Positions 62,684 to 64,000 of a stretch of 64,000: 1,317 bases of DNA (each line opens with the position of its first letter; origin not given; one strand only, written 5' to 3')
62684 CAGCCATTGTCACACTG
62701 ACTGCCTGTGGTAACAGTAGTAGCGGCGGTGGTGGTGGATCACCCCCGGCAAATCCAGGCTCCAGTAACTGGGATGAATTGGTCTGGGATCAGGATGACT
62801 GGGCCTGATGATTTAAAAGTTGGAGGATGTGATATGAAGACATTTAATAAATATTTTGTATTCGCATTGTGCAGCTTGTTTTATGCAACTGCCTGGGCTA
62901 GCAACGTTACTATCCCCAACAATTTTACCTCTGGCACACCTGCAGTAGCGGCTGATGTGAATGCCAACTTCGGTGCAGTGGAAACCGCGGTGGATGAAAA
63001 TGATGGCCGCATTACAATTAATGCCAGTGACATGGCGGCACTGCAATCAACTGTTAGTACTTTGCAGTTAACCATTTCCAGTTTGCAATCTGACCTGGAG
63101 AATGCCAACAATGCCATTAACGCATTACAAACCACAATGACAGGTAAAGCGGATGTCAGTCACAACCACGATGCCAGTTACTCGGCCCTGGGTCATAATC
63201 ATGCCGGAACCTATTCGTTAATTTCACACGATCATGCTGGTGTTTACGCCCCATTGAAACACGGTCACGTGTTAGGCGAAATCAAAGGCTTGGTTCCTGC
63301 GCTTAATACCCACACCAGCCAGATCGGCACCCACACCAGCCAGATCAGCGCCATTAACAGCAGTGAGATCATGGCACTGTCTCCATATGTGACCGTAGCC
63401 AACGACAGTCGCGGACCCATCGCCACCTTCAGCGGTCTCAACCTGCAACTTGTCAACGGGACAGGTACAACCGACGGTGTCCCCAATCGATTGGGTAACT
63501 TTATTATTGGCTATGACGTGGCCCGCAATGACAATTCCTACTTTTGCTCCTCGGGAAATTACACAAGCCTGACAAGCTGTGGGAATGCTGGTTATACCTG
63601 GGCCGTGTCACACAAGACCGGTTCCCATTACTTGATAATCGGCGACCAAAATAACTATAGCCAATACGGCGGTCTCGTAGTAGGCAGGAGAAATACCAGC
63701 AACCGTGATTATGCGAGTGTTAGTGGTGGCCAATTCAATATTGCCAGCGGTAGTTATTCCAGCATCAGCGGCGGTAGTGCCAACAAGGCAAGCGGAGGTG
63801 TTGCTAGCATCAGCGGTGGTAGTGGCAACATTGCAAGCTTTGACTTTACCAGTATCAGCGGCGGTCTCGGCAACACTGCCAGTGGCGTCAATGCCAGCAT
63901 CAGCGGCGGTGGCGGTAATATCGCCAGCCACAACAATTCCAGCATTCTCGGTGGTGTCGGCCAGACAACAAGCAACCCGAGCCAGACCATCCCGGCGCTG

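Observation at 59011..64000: STAND regulator with reversed SARP architecture, followed by a small protein, a mini-lipoprotein and a tail-fibre-like secreted protein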

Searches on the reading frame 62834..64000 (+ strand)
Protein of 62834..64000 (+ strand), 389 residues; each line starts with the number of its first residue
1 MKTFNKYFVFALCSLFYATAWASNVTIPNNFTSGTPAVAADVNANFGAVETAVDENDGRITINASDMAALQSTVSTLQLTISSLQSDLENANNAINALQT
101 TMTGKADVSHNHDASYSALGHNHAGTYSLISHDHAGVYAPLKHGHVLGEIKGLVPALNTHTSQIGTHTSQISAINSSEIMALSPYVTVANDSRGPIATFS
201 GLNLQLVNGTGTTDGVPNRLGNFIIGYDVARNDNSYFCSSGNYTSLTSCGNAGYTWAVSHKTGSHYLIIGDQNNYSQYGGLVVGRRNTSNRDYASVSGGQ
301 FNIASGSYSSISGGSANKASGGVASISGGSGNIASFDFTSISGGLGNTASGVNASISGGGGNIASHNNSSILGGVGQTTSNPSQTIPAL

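Call 8: search_protein_families(library=pfam, proteins=[window:62834-64000:+], max_evalue=1)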
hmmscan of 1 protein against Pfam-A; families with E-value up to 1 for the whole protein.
window:62834-64000:+ (389 aa): 4 families
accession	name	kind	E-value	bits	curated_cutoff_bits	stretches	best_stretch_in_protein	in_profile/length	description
PF16888.10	YwqH-like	-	0.02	15.6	33.7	1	60-169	5-105/123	YwqH-like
PF12789.12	PTR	-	0.02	15.4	27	0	94-113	13-32/60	Phage tail repeat like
PF23991.1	DUF7310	-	0.1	13.6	40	1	46-101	5-59/83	Coiled-coil region of unknown function (DUF7310)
PF02050.21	FliJ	-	0.31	11.7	28.4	1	57-100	38-80/123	Flagellar FliJ protein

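Call 9: search_protein_families(library=ncbifam, proteins=[window:62834-64000:+], max_evalue=1)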
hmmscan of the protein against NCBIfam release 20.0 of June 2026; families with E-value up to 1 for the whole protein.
window:62834-64000:+ (389 aa): 3 families
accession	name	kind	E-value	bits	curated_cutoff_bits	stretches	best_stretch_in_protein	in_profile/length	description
TIGR03930.1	WXG100_ESAT6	subfamily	0.12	12.6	44.85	1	66-108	5-47/90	WXG100 family type VII secretion target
NF038218.1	IcmG_DotF_IVB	equivalog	0.13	11.9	200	1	67-102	126-168/266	type IVB secretion system protein IcmG/DotF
TIGR02473.1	flagell_FliJ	equivalog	0.15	12.4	50.45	1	61-104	57-100/141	flagellar export protein FliJ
